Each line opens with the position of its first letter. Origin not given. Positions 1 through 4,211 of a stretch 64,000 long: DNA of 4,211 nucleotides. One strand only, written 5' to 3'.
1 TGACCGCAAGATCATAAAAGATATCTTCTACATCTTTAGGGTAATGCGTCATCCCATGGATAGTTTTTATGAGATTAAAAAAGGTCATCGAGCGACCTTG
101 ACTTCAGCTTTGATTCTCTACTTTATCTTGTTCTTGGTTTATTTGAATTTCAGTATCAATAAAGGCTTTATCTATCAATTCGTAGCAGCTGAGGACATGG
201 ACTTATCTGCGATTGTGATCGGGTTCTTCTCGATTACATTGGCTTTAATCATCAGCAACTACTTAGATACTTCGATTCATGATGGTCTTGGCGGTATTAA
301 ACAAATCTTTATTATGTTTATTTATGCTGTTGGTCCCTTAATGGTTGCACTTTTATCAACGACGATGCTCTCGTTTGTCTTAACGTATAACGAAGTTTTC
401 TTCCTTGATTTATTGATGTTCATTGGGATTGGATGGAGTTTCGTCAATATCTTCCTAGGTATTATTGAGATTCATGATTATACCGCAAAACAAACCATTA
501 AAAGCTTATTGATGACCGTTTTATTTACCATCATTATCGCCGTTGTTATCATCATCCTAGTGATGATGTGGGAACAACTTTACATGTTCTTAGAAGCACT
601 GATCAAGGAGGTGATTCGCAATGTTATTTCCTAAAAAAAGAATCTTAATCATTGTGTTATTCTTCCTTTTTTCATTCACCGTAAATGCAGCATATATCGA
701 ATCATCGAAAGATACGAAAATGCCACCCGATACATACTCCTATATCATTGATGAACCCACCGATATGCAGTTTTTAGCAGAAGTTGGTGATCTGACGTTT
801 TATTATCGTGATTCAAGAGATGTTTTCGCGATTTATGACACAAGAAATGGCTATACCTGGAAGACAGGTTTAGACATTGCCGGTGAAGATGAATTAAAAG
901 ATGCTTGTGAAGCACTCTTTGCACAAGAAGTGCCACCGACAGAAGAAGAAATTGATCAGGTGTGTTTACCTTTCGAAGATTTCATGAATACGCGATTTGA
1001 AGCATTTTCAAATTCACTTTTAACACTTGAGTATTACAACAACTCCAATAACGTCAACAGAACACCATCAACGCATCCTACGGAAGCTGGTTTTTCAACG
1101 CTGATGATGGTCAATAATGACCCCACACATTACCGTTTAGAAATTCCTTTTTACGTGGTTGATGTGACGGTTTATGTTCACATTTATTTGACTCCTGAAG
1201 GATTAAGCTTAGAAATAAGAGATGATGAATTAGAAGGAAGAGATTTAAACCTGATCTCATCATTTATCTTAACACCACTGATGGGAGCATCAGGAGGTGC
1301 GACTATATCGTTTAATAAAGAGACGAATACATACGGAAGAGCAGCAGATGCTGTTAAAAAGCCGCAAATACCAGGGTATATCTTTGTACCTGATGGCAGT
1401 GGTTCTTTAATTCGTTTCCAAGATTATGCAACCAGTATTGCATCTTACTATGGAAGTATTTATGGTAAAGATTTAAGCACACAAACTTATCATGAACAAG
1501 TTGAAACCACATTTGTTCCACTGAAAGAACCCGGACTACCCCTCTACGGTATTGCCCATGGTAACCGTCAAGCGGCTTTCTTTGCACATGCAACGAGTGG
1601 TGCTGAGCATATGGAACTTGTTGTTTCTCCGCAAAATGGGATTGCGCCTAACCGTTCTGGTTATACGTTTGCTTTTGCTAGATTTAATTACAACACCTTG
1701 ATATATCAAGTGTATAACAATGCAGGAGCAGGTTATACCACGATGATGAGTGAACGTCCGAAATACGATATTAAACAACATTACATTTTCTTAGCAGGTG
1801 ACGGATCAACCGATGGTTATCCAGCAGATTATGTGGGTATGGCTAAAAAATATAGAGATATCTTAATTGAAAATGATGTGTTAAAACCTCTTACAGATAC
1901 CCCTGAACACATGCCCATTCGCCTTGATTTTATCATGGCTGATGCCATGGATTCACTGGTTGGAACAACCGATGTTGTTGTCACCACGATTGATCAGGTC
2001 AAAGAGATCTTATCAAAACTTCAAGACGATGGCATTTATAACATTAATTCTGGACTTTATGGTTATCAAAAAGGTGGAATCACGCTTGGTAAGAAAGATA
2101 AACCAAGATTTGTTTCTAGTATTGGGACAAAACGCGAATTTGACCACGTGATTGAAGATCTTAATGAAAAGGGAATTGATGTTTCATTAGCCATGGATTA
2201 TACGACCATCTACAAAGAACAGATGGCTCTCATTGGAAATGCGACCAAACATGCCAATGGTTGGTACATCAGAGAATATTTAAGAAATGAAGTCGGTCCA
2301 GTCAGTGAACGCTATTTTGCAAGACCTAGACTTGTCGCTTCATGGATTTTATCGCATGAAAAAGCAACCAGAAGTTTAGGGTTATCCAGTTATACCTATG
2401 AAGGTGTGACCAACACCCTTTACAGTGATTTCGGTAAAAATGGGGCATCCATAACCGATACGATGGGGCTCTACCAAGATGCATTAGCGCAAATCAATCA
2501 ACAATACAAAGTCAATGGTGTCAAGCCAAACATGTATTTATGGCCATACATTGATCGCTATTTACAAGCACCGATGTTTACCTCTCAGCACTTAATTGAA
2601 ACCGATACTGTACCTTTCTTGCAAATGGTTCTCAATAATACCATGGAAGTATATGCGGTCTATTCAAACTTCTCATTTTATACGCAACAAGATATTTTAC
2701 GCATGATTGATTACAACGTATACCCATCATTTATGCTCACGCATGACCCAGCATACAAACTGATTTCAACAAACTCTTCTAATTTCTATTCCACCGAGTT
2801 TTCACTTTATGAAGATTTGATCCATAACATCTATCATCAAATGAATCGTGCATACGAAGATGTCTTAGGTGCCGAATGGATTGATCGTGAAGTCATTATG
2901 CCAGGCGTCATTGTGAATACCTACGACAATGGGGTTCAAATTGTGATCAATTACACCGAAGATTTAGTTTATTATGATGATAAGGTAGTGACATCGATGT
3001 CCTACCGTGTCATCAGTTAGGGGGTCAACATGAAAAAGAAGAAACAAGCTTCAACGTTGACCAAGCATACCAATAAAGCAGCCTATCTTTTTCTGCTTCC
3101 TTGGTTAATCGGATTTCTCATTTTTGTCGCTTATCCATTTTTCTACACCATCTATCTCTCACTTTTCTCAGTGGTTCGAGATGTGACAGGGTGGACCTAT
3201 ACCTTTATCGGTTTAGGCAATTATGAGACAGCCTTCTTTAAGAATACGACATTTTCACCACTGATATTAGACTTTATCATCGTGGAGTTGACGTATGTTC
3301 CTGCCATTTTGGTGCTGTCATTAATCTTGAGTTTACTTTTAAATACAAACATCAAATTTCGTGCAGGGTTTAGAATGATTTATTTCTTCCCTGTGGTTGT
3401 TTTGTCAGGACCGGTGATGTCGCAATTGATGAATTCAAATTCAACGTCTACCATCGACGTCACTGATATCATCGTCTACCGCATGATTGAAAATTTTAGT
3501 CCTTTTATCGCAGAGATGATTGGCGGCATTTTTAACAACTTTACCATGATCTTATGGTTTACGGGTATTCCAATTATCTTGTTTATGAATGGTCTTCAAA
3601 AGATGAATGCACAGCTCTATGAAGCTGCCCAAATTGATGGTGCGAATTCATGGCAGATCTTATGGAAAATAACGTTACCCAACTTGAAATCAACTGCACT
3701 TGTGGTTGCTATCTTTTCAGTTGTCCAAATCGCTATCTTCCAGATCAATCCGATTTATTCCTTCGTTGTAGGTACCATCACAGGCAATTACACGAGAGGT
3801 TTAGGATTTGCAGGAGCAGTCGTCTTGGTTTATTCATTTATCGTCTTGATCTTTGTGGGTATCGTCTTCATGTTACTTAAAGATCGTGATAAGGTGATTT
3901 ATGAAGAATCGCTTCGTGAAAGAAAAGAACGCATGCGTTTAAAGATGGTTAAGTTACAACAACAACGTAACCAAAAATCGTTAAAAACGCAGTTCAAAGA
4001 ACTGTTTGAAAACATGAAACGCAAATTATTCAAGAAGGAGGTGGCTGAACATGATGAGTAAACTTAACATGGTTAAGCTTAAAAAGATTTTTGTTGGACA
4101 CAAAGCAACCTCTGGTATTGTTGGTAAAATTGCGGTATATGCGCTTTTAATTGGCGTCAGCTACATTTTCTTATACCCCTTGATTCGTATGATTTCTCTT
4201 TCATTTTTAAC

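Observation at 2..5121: YIP1-like + DUF5696-like + ABC permease module: candidate uncharacterised glycan capture/uptake system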

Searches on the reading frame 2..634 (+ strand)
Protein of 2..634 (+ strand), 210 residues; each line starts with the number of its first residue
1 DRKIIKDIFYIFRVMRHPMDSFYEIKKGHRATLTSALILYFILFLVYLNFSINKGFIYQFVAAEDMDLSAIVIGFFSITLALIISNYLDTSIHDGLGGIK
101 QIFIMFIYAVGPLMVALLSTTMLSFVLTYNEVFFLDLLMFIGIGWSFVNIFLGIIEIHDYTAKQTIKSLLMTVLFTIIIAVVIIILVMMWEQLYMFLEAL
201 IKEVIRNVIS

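Call 4: search_protein_families(library=pfam, proteins=[window:2-634:+], max_evalue=0.01)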
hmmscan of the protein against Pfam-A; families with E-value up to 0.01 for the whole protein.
window:2-634:+ (210 aa): 1 family
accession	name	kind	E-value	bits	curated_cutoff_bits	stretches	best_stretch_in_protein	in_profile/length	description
PF04893.22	Yip1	-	4.6e-11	43.3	28.6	1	12-183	1-172/173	Yip1 domain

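Call 5: search_protein_families(library=ncbifam, proteins=[window:2-634:+], max_evalue=0.01)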
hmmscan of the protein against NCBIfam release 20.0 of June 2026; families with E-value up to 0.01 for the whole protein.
window:2-634:+ (210 aa): 0 families

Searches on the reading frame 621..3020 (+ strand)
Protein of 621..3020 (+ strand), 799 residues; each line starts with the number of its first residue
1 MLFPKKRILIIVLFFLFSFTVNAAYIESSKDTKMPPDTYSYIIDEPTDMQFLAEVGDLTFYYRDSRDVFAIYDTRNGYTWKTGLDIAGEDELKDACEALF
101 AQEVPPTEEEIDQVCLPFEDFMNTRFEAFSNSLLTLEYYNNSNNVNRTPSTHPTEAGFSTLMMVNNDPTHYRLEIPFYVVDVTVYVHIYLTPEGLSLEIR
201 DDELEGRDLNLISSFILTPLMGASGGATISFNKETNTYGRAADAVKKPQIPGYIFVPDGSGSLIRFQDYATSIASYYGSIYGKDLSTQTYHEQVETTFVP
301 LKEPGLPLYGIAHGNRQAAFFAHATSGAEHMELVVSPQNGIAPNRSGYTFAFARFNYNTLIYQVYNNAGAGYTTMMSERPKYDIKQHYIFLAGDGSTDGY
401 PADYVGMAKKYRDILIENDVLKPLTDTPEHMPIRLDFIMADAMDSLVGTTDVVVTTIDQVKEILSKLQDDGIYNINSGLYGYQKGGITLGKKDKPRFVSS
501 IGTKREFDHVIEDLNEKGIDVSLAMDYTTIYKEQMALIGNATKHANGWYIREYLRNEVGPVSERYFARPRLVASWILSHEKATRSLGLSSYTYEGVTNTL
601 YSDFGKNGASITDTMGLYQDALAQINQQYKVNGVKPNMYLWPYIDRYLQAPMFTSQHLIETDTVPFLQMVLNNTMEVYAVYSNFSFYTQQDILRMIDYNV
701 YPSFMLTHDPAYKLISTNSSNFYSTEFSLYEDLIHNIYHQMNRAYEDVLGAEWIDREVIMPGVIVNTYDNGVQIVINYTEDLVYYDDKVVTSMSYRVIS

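Call 4: search_protein_families(library=pfam, proteins=[window:621-3020:+], max_evalue=0.01)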
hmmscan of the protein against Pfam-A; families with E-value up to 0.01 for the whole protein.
window:621-3020:+ (799 aa): 1 family
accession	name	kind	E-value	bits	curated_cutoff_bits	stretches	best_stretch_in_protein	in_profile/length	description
PF18952.6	DUF5696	-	9.3e-139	464.1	25.6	1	169-795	9-612/612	Family of unknown function (DUF5696)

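Call 5: search_protein_families(library=ncbifam, proteins=[window:621-3020:+], max_evalue=0.01)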
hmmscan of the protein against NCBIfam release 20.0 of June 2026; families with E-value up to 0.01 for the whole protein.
window:621-3020:+ (799 aa): 0 families

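Call 7: search_solved_structures(query=window:621-3020:+, max_evalue=1)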
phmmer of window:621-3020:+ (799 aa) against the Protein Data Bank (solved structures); distinct sequences matched with E-value up to 1: 1.
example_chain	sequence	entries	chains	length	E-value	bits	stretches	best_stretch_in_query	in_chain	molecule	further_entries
1pff_A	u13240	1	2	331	0.19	13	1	403-480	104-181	methionine gamma-lyase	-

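Call 13: find_homologous_proteins(query=window:621-3020:+, max_evalue=1e-10)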
Query window:621-3020:+ (799 aa): 393 proteins with E <= 1e-10 among 8000 candidates; the best 120 are listed.
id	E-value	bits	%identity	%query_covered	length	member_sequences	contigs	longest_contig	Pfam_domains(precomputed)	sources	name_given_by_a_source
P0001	0.0e+0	1667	89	100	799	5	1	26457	PF18952.7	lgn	-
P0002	0.0e+0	1508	81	100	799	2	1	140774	PF18952.7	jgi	jgi:hypothetical protein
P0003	0.0e+0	1490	79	100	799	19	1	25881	PF18952.7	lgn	-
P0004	0.0e+0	1473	78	100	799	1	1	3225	PF18952.7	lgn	-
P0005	0.0e+0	1469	79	100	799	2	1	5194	PF18952.7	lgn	-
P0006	0.0e+0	1466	78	100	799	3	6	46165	PF18952.7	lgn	-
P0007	0.0e+0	1460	78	100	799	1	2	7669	PF18952.7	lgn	-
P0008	0.0e+0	1453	78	100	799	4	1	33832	PF18952.7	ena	-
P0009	0.0e+0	1446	78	100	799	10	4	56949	PF18952.7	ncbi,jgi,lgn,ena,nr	ncbi:MAG TPA: DUF5696 domain-containing protein [Acholeplasmataceae bacterium]|nr:DUF5696 domain-con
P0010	0.0e+0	1145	63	100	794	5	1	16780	PF18952.7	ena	-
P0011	0.0e+0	1129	61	100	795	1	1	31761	PF18952.7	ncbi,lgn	-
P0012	0.0e+0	1128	61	100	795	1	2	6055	PF18952.7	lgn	-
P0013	0.0e+0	1107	61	100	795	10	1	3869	PF18952.7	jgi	jgi:hypothetical protein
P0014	0.0e+0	1090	59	100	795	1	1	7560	PF18952.7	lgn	-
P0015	0.0e+0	1053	58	98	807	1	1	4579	PF18952.7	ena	-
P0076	5.9e-216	737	46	88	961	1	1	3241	PF18952.7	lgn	-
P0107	1.0e-204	700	44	88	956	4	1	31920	PF02018.24,PF18952.7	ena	-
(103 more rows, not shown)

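Call 16: find_related_loci(query=A1, collection=genome_contigs, flank=10000)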
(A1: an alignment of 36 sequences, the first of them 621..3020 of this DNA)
Query A1 (799 aa) in genome_contigs; peptide patterns used: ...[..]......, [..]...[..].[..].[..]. (x = any residue, [..] = any of these).
600 stretches matched a pattern (row limit reached: there are more); 579 encode a relative of the query (tblastn E <= 1e-3); the best 80 are kept; 80 distinct loci.
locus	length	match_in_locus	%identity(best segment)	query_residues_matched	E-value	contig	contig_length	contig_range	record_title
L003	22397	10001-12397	80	1-799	0e+0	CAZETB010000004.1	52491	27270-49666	MAG TPA_asm: uncultured Mariniplasma sp. isolate binchicken_co117_318 genome assembly, contig: NODE_1169_length_52491_co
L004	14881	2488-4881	79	1-798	0e+0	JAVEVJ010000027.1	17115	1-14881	MAG: Acholeplasmataceae bacterium isolate BF4_119 NODE_10245_length_17115_cov_9.024076_Biofilm4, whole genome shotgun se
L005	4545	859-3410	81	1-799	0e+0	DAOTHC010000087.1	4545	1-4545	MAG TPA_asm: Acholeplasmataceae bacterium isolate AMR_MDS_3061 NODE_22620_length_4545_cov_3.266815, whole genome shotgun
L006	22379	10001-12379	64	1-798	0e+0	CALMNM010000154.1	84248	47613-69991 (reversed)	MAG TPA_asm: uncultured Acholeplasma sp. isolate SRR6284161_bin.9_CONCOCT_v1.1_MAG genome assembly, contig: ERZ795125.27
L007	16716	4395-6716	47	2-789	0e+0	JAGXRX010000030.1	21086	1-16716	MAG: Erysipelothrix sp. isolate CROMO_A_142 c_000000564233, whole genome shotgun sequence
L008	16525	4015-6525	45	6-798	0e+0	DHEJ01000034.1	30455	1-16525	MAG TPA_asm: Acholeplasmataceae bacterium UBA4853 UBA4853_contig_5494, whole genome shotgun sequence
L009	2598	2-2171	69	73-798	0e+0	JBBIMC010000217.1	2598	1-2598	MAG: Mycoplasmatota bacterium isolate RVF170221_bin_223 NODE_10976_length_2598_cov_3.394809, whole genome shotgun sequen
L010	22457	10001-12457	45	8-798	0e+0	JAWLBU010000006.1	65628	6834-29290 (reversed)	MAG: Haloplasmataceae bacterium isolate 15dZY3.bin.118 NODE_710_length_65628_cov_5.694212, whole genome shotgun sequence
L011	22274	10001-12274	47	25-799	0e+0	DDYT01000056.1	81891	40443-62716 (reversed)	MAG TPA_asm: Erysipelotrichaceae bacterium UBA2227 UBA2227_contig_65506, whole genome shotgun sequence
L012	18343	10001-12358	47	1-799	0e+0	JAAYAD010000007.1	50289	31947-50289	MAG: Clostridiaceae bacterium isolate AS02xzSISU_79 20023_AS02, whole genome shotgun sequence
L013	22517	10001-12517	47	1-798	0e+0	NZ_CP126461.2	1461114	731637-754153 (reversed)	Acholeplasma laidlawii strain 8195 chromosome, complete genome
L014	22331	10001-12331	46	9-798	0e+0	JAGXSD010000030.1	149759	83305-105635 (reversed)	MAG: Erysipelotrichia bacterium isolate CROMO_A_155 c_000000564174, whole genome shotgun sequence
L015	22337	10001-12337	46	6-799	0e+0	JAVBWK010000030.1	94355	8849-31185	MAG: Erysipelotrichaceae bacterium isolate ZNE14_Bin74 all_Scaff015401, whole genome shotgun sequence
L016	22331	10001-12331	46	7-798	0e+0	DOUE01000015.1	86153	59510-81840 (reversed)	MAG TPA_asm: Erysipelotrichaceae bacterium isolate UBA12416 contig_243, whole genome shotgun sequence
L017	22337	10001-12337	45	1-798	0e+0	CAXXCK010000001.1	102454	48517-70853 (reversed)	MAG: Erysipelotrichaceae bacterium isolate b76e8e24-d245-4307-a20e-d676278d155c genome assembly, contig: contig_1, whole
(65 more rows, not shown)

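Call 25: search_solved_structures(query=A1, max_evalue=10, show_alignments=3)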
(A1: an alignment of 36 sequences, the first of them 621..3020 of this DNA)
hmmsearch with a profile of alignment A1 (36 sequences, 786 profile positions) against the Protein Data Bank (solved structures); distinct sequences matched with E-value up to 10: 0.

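Call 34: predict_structure(alignment_id=A1)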
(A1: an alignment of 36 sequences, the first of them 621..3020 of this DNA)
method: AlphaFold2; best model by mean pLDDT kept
length: 799 residues; sequences in the alignment: 36
mean_pLDDT: 86.3   pTM: 0.88
mean pLDDT of the five models: 86.3, 84.7, 81.6, 81.5, 81.4
residues with pLDDT >= 90: 422; 70-90: 298; 50-70: 53; < 50: 26
segments of 3 or more residues with pLDDT < 50: 19-29, 294-299, 340-344
pLDDT, mean of each block of 10 residues (from residue 1): 73 63 36 82 82 96 90 93 82 86 86 85 60 89 86 82 95 94 96 97 94 91 88 86 83 90 82 78 80 47 81 95 95 79 64 91 80 84 96 93 96 96 85 94 85 96 96 95 94 93 96 95 94 85 78 68 87 95 94 90 85 95 95 93 93 66 90 90 65 90 91 83 77 92 91 92 93 94 93 93
secondary structure, 60 per line:
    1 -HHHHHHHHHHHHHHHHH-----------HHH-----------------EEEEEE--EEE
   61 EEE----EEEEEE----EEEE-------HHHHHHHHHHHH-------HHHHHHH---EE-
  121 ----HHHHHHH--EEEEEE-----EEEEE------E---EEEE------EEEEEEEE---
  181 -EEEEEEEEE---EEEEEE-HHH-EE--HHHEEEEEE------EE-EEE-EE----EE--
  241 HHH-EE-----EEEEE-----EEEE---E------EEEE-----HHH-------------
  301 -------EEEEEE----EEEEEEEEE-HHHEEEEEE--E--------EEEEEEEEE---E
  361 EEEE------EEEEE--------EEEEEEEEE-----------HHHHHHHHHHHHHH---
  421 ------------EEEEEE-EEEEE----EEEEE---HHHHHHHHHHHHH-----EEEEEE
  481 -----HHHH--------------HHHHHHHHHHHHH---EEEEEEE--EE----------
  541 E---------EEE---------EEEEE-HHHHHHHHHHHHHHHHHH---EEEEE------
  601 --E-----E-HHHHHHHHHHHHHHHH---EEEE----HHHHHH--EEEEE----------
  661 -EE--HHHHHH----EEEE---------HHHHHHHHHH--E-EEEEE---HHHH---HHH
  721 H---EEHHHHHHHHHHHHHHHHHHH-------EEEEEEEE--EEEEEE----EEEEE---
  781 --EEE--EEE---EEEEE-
elements in order (helices of 4 or more, strands of 3 or more residues): H2-18 E50-55 E58-63 E68-73 E78-81 H89-100 H108-114 H125-131 E134-139 E145-149 E160-163 E170-177 E182-190 E194-199 E212-217 E227-229 E252-256 E262-265 E276-279 E308-313 E318-326 E331-336 E348-356 E360-364 E371-375 E384-392 H404-417 E433-438 E440-444 E449-453 H457-469 E475-480 H486-489 H504-516 E520-526 E551-553 E563-567 H569-586 E590-594 H611-626 E630-633 H638-643 E646-650 H666-671 E676-679 H689-698 E703-707 H711-714 H718-721 H727-745 E753-760 E763-768 E773-777 E783-785 E788-790 E794-798

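Call 37: fold_search(model_id=the predicted structure, library=pdb)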
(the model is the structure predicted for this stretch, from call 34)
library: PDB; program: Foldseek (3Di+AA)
matches with E <= 10: 1572; with E <= 0.001: 548
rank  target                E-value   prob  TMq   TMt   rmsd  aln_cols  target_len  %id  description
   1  8rzk_A                4.1e-28  1.00  0.60  0.72   5.4       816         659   11  The Michaelis complex of ZgGH129 D486N from Zobellia galactanivorans with neo-b/k-oligo-carrageenan tetrasaccharide (b (released 2024-07-31)
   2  5opq_A                7.6e-28  1.00  0.59  0.71   5.9       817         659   10  A 3,6-anhydro-D-galactosidase produced by Zobellia galactanivorans. This is an exo-lytic enzyme that hydrolyzes termin (released 2017-11-29)
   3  5opq_D                2.6e-27  1.00  0.60  0.72   5.8       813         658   11  A 3,6-anhydro-D-galactosidase produced by Zobellia galactanivorans. This is an exo-lytic enzyme that hydrolyzes termin (released 2017-11-29)
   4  5wzr_A                2.0e-25  1.00  0.58  0.71   6.6       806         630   11  Alpha-N-acetylgalactosaminidase NagBb from Bifidobacterium bifidum - Gal-NHAc-DNJ complex (released 2017-06-07)
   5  5wzn_A                2.1e-25  1.00  0.58  0.73   6.8       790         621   12  Alpha-N-acetylgalactosaminidase NagBb from Bifidobacterium bifidum - GalNAc complex (released 2017-06-07)
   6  5wzq_A                9.5e-25  1.00  0.59  0.75   6.0       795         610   12  Alpha-N-acetylgalactosaminidase NagBb from Bifidobacterium bifidum - quadruple mutant (released 2017-06-07)
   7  5wzp_B                1.0e-24  1.00  0.57  0.73   6.4       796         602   11  Alpha-N-acetylgalactosaminidase NagBb from Bifidobacterium bifidum - ligand free (released 2017-06-07)
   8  5wzp_A                1.9e-24  1.00  0.57  0.73   6.7       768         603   11  Alpha-N-acetylgalactosaminidase NagBb from Bifidobacterium bifidum - ligand free (released 2017-06-07)
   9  5wzn_B                2.4e-24  1.00  0.59  0.74   6.6       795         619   11  Alpha-N-acetylgalactosaminidase NagBb from Bifidobacterium bifidum - GalNAc complex (released 2017-06-07)
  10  5wzr_B                4.3e-24  1.00  0.58  0.72   7.0       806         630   12  Alpha-N-acetylgalactosaminidase NagBb from Bifidobacterium bifidum - Gal-NHAc-DNJ complex (released 2017-06-07)
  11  5wzq_B                7.7e-24  1.00  0.59  0.75   6.3       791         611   12  Alpha-N-acetylgalactosaminidase NagBb from Bifidobacterium bifidum - quadruple mutant (released 2017-06-07)
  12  8x1b                  2.5e-17  1.00  0.48  0.57   9.1       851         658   10  Cryo-EM structure of FpGalactosaminidase from Flavonifractor plautii in apo state (released 2024-11-13)
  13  6qfo                  3.1e-17  1.00  0.43  0.29  10.4       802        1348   11  EngBF DARPin Fusion 9b 3G124 (released 2019-11-06)
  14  6phw_A                5.4e-17  1.00  0.42  0.45  11.0       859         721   10  SpAga D472N structure in complex with melibiose (released 2019-10-02)
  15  6sh9_B                1.0e-16  1.00  0.42  0.28  10.0       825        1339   10  EngBF DARPin Fusion 4b D12 (released 2019-11-06)
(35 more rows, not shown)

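Call 58: search_protein_representatives(alignment_id=A1)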
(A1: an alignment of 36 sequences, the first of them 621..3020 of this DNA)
Query: 36 sequences, 786 profile positions. Proteins with E-value up to 0.001 (for the whole library): 4571; up to 1e-10: 3826; up to 1e-30: 2574. The best 150 are listed.
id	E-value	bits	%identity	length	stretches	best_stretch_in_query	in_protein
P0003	0.0e+00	1205.3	-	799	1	1-785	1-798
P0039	0.0e+00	1184.1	-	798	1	1-785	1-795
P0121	0.0e+00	1127.3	-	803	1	1-785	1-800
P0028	0.0e+00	1126.9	-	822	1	1-783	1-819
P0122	0.0e+00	1090.7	-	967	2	98-785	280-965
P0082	0.0e+00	1090.5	-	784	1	6-785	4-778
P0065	0.0e+00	1087.2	-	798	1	3-785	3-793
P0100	0.0e+00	1070.0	-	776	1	9-784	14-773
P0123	0.0e+00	1018.5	-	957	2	99-785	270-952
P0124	0.0e+00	1017.0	-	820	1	1-785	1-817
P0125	1.4e-287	972.3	-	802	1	6-785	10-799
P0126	5.6e-286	967.1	-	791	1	7-785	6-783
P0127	8.8e-285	963.1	-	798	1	17-785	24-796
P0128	1.3e-277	939.5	-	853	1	2-785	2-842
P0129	1.3e-274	929.5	-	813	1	1-786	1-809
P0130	2.0e-270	915.7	-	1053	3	174-785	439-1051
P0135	7.9e-266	900.4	-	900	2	92-784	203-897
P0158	3.5e-159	547.8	-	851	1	8-780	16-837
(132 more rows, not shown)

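Call 63: search_protein_families(library=pfam, proteins=[P0122, P0123, P0130, P0135, P0107, P0076, P0128, P0158], max_evalue=0.001)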
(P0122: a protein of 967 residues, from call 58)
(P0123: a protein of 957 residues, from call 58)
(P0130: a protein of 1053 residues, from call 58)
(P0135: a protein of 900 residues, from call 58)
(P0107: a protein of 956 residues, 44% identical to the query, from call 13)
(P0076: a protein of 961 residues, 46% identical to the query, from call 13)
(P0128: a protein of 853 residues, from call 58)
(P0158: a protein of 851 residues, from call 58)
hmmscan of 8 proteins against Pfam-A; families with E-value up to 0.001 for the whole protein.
P0122 (967 aa): 1 family
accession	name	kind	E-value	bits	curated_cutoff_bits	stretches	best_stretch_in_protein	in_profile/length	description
PF18952.6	DUF5696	-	7.8e-142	474.3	25.6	1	342-962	6-612/612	Family of unknown function (DUF5696)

P0123 (957 aa): 1 family
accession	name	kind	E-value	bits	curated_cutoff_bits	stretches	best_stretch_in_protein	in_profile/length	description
PF18952.6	DUF5696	-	3.8e-148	495.1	25.6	1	337-946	5-609/612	Family of unknown function (DUF5696)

P0130 (1053 aa): 2 families
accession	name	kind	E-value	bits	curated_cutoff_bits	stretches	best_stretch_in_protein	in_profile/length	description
PF18952.6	DUF5696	-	1e-136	457.4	25.6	1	440-1048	21-612/612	Family of unknown function (DUF5696)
PF02018.23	CBM_4_9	-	0.00054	20.8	25.9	0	117-239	14-132/136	Carbohydrate binding domain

P0135 (900 aa): 1 family
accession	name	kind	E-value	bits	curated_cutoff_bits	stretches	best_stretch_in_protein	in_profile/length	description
PF18952.6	DUF5696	-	4.2e-137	458.7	25.6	1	280-888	10-601/612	Family of unknown function (DUF5696)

P0107 (956 aa): 2 families
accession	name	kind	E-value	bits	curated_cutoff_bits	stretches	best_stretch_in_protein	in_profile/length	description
PF18952.6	DUF5696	-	6.8e-141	471.2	25.6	1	334-951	8-612/612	Family of unknown function (DUF5696)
PF02018.23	CBM_4_9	-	5.3e-06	27.3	25.9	1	108-222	7-128/136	Carbohydrate binding domain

P0076 (961 aa): 1 family
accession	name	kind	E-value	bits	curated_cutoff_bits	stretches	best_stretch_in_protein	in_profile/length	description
PF18952.6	DUF5696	-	1.2e-148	496.8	25.6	1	337-956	6-612/612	Family of unknown function (DUF5696)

P0128 (853 aa): 1 family
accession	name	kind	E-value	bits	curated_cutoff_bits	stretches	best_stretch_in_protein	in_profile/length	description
PF18952.6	DUF5696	-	3e-132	442.7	25.6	1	206-838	10-611/612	Family of unknown function (DUF5696)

P0158 (851 aa): 1 family
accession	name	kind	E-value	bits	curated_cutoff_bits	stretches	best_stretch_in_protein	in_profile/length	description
PF18952.6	DUF5696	-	3e-96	323.8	25.6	1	194-824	21-599/612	Family of unknown function (DUF5696)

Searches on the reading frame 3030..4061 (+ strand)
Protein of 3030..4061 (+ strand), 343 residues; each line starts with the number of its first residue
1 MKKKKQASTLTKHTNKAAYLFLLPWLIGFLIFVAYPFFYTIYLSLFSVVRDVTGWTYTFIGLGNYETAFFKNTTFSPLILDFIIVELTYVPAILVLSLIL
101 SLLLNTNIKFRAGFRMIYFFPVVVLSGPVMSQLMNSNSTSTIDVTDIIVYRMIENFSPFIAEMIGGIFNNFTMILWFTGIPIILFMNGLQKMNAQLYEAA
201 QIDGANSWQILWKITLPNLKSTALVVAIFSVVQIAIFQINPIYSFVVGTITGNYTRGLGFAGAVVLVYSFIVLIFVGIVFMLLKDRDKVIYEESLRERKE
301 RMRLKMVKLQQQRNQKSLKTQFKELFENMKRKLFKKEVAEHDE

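Call 4: search_protein_families(library=pfam, proteins=[window:3030-4061:+], max_evalue=0.01)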
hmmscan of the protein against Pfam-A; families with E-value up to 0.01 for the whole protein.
window:3030-4061:+ (343 aa): 1 family
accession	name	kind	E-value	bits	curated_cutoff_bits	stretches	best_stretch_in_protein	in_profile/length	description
PF00528.27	BPD_transp_1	-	6.2e-06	26.5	26.4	1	79-281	19-175/184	Binding-protein-dependent transport system inner membrane component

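Call 5: search_protein_families(library=ncbifam, proteins=[window:3030-4061:+], max_evalue=0.01)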
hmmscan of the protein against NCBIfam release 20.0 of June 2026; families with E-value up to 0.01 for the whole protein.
window:3030-4061:+ (343 aa): 4 families
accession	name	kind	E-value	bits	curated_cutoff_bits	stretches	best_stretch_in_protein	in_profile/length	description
NF040931.1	ABC_arch_GlcT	equivalog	2.5e-06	27.3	360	1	29-239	8-217/278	glucose ABC transporter permease GlcT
TIGR00969.1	3a0106s02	subfamily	4.8e-05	23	240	1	177-225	152-202/272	sulfate ABC transporter permease subunit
TIGR02139.1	permease_CysT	equivalog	0.00097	18.8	246.1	1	174-226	138-192/265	sulfate ABC transporter permease subunit CysT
NF011691.0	PRK15111.1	equivalog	0.0011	18.6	379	1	191-268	184-260/296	putrescine export ABC transporter permease SapC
